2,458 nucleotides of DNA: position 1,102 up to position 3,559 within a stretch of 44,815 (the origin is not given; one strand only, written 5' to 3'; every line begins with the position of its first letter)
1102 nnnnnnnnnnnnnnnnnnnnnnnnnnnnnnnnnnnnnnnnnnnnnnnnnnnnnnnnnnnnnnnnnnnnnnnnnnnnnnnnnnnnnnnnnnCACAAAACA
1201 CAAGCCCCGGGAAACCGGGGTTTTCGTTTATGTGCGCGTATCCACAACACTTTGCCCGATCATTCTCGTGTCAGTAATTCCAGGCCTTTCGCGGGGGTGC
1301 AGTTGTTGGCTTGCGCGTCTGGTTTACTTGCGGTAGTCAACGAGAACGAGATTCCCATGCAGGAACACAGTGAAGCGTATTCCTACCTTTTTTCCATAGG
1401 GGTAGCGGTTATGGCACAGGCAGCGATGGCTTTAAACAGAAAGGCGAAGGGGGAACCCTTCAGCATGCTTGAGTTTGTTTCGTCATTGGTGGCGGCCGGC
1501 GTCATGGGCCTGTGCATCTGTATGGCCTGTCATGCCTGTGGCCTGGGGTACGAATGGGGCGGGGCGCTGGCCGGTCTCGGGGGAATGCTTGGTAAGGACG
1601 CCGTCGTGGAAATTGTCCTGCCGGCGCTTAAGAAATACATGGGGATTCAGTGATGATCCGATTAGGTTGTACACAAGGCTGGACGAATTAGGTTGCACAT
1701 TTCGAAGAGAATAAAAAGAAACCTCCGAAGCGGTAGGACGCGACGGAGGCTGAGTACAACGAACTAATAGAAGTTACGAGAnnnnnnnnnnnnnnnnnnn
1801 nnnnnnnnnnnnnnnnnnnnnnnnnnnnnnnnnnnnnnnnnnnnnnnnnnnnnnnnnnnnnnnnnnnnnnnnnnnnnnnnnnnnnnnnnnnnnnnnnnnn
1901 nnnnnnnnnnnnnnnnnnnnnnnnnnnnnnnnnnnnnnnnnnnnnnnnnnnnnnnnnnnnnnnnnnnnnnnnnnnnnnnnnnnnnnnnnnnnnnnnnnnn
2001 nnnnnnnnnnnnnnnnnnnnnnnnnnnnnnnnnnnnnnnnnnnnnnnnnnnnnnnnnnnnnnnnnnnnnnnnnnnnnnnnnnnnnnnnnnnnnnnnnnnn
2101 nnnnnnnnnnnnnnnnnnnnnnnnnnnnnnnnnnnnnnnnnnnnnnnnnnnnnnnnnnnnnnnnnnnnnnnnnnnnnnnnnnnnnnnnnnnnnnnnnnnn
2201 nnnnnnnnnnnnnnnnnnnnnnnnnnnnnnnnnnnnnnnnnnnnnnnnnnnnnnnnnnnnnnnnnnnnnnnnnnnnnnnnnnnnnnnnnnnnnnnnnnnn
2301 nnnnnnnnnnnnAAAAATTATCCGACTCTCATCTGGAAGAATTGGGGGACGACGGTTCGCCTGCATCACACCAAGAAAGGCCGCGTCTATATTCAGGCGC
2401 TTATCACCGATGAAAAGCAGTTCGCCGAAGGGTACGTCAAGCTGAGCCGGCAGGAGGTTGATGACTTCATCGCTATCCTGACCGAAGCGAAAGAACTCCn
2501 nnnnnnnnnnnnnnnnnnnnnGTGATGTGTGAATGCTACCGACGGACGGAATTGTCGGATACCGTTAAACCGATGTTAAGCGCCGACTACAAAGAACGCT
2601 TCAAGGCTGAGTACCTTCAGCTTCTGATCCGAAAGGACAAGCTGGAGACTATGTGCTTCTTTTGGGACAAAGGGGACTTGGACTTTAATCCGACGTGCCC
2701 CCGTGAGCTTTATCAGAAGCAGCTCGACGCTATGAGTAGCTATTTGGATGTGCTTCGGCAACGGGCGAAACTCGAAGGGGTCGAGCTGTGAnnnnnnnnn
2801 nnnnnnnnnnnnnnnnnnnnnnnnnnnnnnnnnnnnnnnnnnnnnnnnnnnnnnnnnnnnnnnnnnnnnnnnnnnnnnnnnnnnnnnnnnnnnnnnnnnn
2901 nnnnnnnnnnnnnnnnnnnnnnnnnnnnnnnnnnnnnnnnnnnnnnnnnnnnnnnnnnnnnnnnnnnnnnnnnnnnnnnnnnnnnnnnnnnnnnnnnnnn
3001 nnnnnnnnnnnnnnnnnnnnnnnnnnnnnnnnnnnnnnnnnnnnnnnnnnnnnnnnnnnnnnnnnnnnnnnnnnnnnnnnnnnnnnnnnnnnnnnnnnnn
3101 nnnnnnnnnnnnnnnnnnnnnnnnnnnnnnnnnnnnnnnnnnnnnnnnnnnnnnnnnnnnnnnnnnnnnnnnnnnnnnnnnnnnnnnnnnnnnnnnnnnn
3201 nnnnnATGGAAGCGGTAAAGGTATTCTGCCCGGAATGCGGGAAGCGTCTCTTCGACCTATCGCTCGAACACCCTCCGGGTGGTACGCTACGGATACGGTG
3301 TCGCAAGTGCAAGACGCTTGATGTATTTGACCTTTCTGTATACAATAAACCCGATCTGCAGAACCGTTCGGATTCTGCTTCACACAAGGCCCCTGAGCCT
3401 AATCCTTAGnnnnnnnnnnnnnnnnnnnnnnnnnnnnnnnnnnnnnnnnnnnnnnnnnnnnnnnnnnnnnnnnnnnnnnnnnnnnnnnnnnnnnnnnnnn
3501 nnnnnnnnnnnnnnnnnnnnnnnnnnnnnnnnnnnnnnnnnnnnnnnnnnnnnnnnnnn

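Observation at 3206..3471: Mu Com-like zinc finger followed by a start-codon-occluding hairpin, a possible Com/mom-style translational switch on an unrelated target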

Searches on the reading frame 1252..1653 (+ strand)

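Call 3: search_protein_families(library=pfam, proteins=[window:1252-1653:+], max_evalue=0.1)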
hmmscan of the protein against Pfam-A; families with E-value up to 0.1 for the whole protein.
window:1252-1653:+ (133 aa): 3 families
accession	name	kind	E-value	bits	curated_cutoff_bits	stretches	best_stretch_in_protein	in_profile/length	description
PF16083.10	Phage_holin_3_3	-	1e-08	35.6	28.4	1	49-118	4-74/78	LydA holin phage, holin superfamily III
PF19609.4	DUF6114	-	0.013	16.6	27.9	1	8-85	5-83/106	Family of unknown function (DUF6114)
PF00122.25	E1-E2_ATPase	-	0.04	13.9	28.1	1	26-88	101-164/181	E1-E2 ATPase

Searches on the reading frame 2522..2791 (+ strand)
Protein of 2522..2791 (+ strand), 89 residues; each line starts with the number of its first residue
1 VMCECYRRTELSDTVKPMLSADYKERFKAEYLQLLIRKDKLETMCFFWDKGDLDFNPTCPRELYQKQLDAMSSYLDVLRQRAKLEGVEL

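Call 3: search_protein_families(library=pfam, proteins=[window:2522-2791:+], max_evalue=0.1)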
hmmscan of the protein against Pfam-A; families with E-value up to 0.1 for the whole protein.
window:2522-2791:+ (89 aa): 2 families
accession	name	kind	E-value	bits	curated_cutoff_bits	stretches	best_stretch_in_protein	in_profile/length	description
PF21825.2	crAss001_48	-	1.8e-19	69.8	24.8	1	22-83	2-60/61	crAss001_48 related protein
PF14775.11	NYD-SP28_assoc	-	0.074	13.6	27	0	63-85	17-39/60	Sperm tail C-terminal domain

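Call 6: search_protein_families(library=phrogs, proteins=[window:2522-2791:+], max_evalue=0.1)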
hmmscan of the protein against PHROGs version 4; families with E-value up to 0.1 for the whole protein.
window:2522-2791:+ (89 aa): 2 families
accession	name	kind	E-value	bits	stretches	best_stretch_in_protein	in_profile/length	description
phrog_774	-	unknown function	1.6e-18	68.2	1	9-88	52-128/134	-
phrog_3934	-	unknown function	0.002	18.4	1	23-83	111-168/336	-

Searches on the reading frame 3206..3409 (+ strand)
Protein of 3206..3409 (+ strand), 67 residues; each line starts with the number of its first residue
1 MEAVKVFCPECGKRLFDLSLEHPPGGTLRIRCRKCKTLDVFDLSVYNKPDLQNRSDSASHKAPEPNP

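Call 3: search_protein_families(library=pfam, proteins=[window:3206-3409:+], max_evalue=0.1)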
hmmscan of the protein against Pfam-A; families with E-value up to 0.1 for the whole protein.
window:3206-3409:+ (67 aa): 11 families
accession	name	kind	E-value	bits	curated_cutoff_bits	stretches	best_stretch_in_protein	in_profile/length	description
PF14803.11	Zn_ribbon_Nudix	-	0.0017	18.7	25.6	1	7-37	2-30/34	Nudix N-terminal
PF13717.11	Zn_ribbon_4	-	0.0025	18.1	30.3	1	6-37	3-33/36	zinc-ribbon domain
PF12773.13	DZR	-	0.0047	17.5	27.3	1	6-38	13-33/45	Double zinc ribbon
PF13248.11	Zn_ribbon_3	-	0.0063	16.4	27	0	6-15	17-26/26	zinc-ribbon domain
PF07754.17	HVO_2753_ZBP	-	0.0069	16.6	33.2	0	3-13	14-24/46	Small zinc finger protein HVO_2753-like, Zn-binding pocket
PF23783.1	Zn_ribbon_TiaS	-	0.011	15.9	27.3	0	8-15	4-11/41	TiaS C-terminal zinc ribbon domain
PF09538.15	FYDLN_acid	-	0.018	16.1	23.9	1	5-44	9-41/105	Protein of unknown function (FYDLN_acid)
PF03811.18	Zn_ribbon_InsA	-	0.021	15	26.1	0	1-11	1-11/35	InsA N-terminal domain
PF09723.15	Zn_ribbon_8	-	0.042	14.3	34.4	0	5-13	27-34/41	Zinc ribbon domain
PF24460.1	DUF7575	-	0.055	13.3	28.5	0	8-21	6-18/28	Domain of unknown function (DUF7575)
PF25206.1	DUF7836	-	0.077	13.3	26.7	0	3-36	5-37/59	Domain of unknown function (DUF7836)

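Call 6: search_protein_families(library=phrogs, proteins=[window:3206-3409:+], max_evalue=0.1)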
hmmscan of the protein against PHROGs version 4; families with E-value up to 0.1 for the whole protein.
window:3206-3409:+ (67 aa): 5 families
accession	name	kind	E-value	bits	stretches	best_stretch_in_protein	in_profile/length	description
phrog_6417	-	other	0.00047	21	1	3-58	5-54/68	translational regulator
phrog_20049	-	unknown function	0.026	16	1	26-65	25-62/72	-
phrog_4875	-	unknown function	0.03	15.5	0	5-19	30-44/77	-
phrog_18378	-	unknown function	0.066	14.3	0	6-20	28-42/64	-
phrog_10675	-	unknown function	0.099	13.9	1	4-37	4-39/98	-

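Call 7: search_protein_families(library=pfam, proteins=[window:3206-3409:+], max_evalue=10)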
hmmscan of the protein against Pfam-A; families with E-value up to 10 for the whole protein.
window:3206-3409:+ (67 aa): 20 families
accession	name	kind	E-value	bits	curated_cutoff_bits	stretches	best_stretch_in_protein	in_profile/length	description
PF14803.11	Zn_ribbon_Nudix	-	0.0017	18.7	25.6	1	7-37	2-30/34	Nudix N-terminal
PF13717.11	Zn_ribbon_4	-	0.0025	18.1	30.3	1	6-37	3-33/36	zinc-ribbon domain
PF12773.13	DZR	-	0.0047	17.5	27.3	1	6-38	13-33/45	Double zinc ribbon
PF13248.11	Zn_ribbon_3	-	0.0063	16.4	27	1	6-15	17-26/26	zinc-ribbon domain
PF07754.17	HVO_2753_ZBP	-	0.0069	16.6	33.2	1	3-13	14-24/46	Small zinc finger protein HVO_2753-like, Zn-binding pocket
PF23783.1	Zn_ribbon_TiaS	-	0.011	15.9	27.3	2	8-15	4-11/41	TiaS C-terminal zinc ribbon domain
PF09538.15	FYDLN_acid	-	0.018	16.1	23.9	1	5-44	9-41/105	Protein of unknown function (FYDLN_acid)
PF03811.18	Zn_ribbon_InsA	-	0.021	15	26.1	2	1-11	1-11/35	InsA N-terminal domain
PF09723.15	Zn_ribbon_8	-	0.042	14.3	34.4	1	5-13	27-34/41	Zinc ribbon domain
PF24460.1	DUF7575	-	0.055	13.3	28.5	1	8-21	6-18/28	Domain of unknown function (DUF7575)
PF25206.1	DUF7836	-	0.077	13.3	26.7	1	3-36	5-37/59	Domain of unknown function (DUF7836)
PF02150.21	Zn_ribbon_RPB9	-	0.1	12.9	25.2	1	7-12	3-8/36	RNA polymerases M/15 Kd subunit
PF13240.11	Zn_Ribbon_1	-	0.12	12.6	25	1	7-14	15-22/23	zinc-ribbon domain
PF12760.12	Zn_ribbon_IS1595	-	0.13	12.6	25.4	1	7-37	20-45/46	Transposase zinc-ribbon domain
PF24042.1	DUF7351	-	0.14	12.3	31.2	1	8-38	4-30/177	Domain of unknown function (DUF7351)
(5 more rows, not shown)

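Call 8: find_homologous_proteins(query=window:3206-3409:+, max_evalue=0.01)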
Query window:3206-3409:+ (67 aa): 10 proteins with E <= 0.01 among 11 candidates.
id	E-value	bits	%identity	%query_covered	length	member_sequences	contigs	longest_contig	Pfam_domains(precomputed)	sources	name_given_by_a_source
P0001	5.4e-40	152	100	100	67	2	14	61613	-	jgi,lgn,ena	jgi:hypothetical protein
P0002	8.6e-32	126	84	100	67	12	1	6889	-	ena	-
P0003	2.9e-31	124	84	100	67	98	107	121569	-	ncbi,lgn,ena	-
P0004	9.2e-30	119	81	100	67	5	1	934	-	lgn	-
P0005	7.1e-28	113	79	99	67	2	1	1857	-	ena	-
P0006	1.5e-24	103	79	99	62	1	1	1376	-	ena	-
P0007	7.3e-16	75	80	67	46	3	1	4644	-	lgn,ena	-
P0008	8.1e-14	69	80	61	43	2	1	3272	-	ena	-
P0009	5.3e-13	66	57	100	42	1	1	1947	-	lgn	-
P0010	1.9e-8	52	89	42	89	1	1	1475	-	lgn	-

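Call 10: find_encoding_contigs(protein=P0003, flank=6000, max_places=8)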
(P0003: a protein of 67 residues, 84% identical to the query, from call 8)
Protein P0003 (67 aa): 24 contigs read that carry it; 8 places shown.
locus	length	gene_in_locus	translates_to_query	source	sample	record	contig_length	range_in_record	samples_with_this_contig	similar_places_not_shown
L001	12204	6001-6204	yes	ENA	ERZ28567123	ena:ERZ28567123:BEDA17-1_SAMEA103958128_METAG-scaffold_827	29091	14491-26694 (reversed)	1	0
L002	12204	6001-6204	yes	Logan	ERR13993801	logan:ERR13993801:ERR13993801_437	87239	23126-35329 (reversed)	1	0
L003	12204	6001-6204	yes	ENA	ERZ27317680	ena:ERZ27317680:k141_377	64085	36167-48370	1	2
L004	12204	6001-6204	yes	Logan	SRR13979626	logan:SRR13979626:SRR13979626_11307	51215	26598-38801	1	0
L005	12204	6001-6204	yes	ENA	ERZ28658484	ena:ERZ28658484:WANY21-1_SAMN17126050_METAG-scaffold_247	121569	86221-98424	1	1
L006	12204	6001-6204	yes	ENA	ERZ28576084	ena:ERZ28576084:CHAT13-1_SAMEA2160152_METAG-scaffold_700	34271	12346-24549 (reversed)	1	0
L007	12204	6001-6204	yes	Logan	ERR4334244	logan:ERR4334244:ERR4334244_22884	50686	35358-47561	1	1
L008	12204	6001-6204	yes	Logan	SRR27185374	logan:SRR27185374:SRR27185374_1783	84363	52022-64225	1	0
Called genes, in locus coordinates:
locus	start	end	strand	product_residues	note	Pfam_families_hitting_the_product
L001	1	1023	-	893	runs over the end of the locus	-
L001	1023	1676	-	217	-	-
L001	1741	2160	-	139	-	PF21190:Bbp16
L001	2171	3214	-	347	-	PF20911:GP7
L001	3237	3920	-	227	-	-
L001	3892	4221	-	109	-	PF25181:Phage_Bbp19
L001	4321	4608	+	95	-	PF16083:Phage_holin_3_3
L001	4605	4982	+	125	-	PF05951:Peptidase_M15_2, PF08291:Peptidase_M15_3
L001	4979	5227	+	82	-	PF21825:Sequestin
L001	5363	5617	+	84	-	-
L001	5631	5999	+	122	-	PF11753:DUF3310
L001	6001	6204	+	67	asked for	-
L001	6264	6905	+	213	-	-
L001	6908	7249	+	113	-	-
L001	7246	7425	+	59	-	-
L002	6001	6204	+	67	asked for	-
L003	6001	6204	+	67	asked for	-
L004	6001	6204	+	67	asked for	-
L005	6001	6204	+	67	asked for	-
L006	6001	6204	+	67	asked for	-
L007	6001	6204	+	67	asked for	-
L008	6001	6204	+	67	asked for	-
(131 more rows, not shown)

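Call 11: find_encoding_contigs(protein=P0001, flank=6000, max_places=4)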
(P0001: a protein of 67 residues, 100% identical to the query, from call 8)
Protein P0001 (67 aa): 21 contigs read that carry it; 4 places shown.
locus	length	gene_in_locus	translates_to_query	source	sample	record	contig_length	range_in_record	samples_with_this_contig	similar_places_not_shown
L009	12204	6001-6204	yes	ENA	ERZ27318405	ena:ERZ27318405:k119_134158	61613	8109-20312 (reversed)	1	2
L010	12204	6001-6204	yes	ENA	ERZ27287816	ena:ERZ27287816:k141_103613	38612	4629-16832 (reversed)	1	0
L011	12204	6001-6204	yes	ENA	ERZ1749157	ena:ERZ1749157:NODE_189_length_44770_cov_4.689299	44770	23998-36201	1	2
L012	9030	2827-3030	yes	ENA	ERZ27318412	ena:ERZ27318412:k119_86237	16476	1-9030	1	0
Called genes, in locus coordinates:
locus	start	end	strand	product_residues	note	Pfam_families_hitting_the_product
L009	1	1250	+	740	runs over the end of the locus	PF12708:Pect-lyase_RHGA_epim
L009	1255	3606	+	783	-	PF12708:Pect-lyase_RHGA_epim, PF05048:NosD (faint), PF13229:Beta_helix, PF13884:Peptidase_S74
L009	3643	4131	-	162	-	-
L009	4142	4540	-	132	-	-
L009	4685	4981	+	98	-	PF16083:Phage_holin_3_3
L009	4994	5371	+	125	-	PF08291:Peptidase_M15_3, PF05951:Peptidase_M15_2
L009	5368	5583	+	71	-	-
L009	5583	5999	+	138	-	-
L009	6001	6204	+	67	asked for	-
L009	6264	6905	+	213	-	-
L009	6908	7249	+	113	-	-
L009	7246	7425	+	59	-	-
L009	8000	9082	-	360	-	PF13406:SLT_2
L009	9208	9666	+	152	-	-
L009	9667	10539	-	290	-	PF00749:tRNA-synt_1c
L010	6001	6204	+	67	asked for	-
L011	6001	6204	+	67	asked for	-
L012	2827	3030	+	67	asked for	-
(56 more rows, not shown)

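Call 33: search_protein_families(library=pfam, alignment_id=A2, max_evalue=1)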
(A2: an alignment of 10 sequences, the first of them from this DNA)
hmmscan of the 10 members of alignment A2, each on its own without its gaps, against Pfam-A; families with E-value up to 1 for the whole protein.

A. member 1, seq(67 aa): 19 families
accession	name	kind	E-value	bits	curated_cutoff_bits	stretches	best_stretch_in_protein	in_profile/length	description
PF14803.11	Zn_ribbon_Nudix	-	0.0017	18.7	25.6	1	7-37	2-30/34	Nudix N-terminal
PF13717.11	Zn_ribbon_4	-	0.0025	18.1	30.3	1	6-37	3-33/36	zinc-ribbon domain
PF12773.13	DZR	-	0.0047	17.5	27.3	1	6-38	13-33/45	Double zinc ribbon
PF13248.11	Zn_ribbon_3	-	0.0063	16.4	27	1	6-15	17-26/26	zinc-ribbon domain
PF07754.17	HVO_2753_ZBP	-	0.0069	16.6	33.2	1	3-13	14-24/46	Small zinc finger protein HVO_2753-like, Zn-binding pocket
PF23783.1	Zn_ribbon_TiaS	-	0.011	15.9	27.3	0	8-15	4-11/41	TiaS C-terminal zinc ribbon domain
PF09538.15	FYDLN_acid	-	0.018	16.1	23.9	1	5-44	9-41/105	Protein of unknown function (FYDLN_acid)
PF03811.18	Zn_ribbon_InsA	-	0.021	15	26.1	0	1-11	1-11/35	InsA N-terminal domain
PF09723.15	Zn_ribbon_8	-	0.042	14.3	34.4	0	5-13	27-34/41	Zinc ribbon domain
PF24460.1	DUF7575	-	0.055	13.3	28.5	1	8-21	6-18/28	Domain of unknown function (DUF7575)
PF25206.1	DUF7836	-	0.077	13.3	26.7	1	3-36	5-37/59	Domain of unknown function (DUF7836)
PF02150.21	Zn_ribbon_RPB9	-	0.1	12.9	25.2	0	7-12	3-8/36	RNA polymerases M/15 Kd subunit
PF13240.11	Zn_Ribbon_1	-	0.12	12.6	25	1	7-14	15-22/23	zinc-ribbon domain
PF12760.12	Zn_ribbon_IS1595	-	0.13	12.6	25.4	1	7-37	20-45/46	Transposase zinc-ribbon domain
PF24042.1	DUF7351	-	0.14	12.3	31.2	1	8-38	4-30/177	Domain of unknown function (DUF7351)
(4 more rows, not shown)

B. families by the number of members that match (of 10 scanned): 113 families (the first 25 are shown)
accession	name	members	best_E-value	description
PF13248.11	Zn_ribbon_3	8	8e-06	zinc-ribbon domain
PF13717.11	Zn_ribbon_4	7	4.8e-05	zinc-ribbon domain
PF10122.14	Zn_ribbon_Com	6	2.7e-09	Mu-like prophage protein Com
PF24460.1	DUF7575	6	0.00012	Domain of unknown function (DUF7575)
PF09538.15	FYDLN_acid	6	0.0038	Protein of unknown function (FYDLN_acid)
PF18439.7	zf_UBZ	5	0.00034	Ubiquitin-Binding Zinc Finger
PF12773.13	DZR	5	0.00058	Double zinc ribbon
PF19134.6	DUF5817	5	0.0033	Domain of unknown function (DUF5817)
PF03811.18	Zn_ribbon_InsA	5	0.0038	InsA N-terminal domain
PF17848.7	Zn_ribbon_ACC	5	0.012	Acetyl-CoA carboxylase zinc finger domain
PF09723.15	Zn_ribbon_8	5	0.042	Zinc ribbon domain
PF01155.25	HypA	5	0.057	Hydrogenase/urease nickel incorporation, metallochaperone, hypA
PF12760.12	Zn_ribbon_IS1595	5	0.13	Transposase zinc-ribbon domain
PF08271.17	Zn_Ribbon_TF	4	0.0037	TFIIB zinc-binding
PF05207.18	Zn_ribbon_CSL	4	0.0084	CSL zinc finger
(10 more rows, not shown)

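Call 35: search_protein_families(library=phrogs, alignment_id=A2, max_evalue=0.01)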
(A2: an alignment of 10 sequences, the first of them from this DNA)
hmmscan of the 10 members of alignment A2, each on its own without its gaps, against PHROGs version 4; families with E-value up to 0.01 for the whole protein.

A. member 1, seq(67 aa): 1 family
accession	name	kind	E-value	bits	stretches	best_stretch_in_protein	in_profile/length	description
phrog_6417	-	other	0.00047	21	1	3-58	5-54/68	translational regulator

B. families by the number of members that match (of 10 scanned): 9 families
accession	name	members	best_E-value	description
phrog_6417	-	8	2.8e-10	translational regulator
phrog_13819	-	3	4.6e-45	gpCom control of modification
phrog_5602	-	3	0.00042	-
phrog_4852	-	2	0.0016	-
phrog_31134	-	1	0.0013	-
phrog_16376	-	1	0.0017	-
phrog_1244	-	1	0.002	-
phrog_4875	-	1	0.0031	-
phrog_2834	-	1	0.0062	-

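Call 53: search_protein_families(library=padloc, proteins=[window:3206-3409:+], max_evalue=0.1)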
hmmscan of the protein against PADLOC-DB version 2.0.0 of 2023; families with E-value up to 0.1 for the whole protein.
window:3206-3409:+ (67 aa): 0 families

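Call 54: search_protein_families(library=ncbifam, proteins=[window:3206-3409:+], max_evalue=0.1)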
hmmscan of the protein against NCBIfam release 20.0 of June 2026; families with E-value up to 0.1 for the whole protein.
window:3206-3409:+ (67 aa): 7 families
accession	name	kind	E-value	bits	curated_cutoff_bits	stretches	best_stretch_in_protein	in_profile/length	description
NF011482.0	PRK14892.1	equivalog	0.011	15.6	109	1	7-47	22-61/101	putative transcription elongation factor Elf1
NF047912.1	ECs_2282_CxxC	subfamily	0.012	15.5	37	1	4-36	1-34/60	ECs_2282 family putative zinc-binding protein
NF041197.2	CxxC_Se_CxxC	equivalog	0.033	14.3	40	0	3-14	16-27/53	dual CXXC motif small (seleno)protein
NF038384.1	zinc_YnfU_fam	subfamily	0.049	13.2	36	0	3-13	14-24/52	YnfU family zinc-binding protein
TIGR02098.1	MJ0042_CXXC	domain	0.055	13.2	20.9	0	29-37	25-33/38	MJ0042-type zinc finger domain-containing protein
NF011481.0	PRK14890.1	equivalog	0.059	13.4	61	0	3-14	25-36/61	putative Zn-ribbon RNA-binding protein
NF001629.0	PRK00415.1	equivalog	0.098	12.2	70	0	4-14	32-42/62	30S ribosomal protein S27e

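Call 75: search_dna_similar(query=window:3206-3409:+, collection=phages, mode=protein, max_evalue=0.01, max_rows=20)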
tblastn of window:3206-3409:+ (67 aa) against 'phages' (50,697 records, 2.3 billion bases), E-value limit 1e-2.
No match.
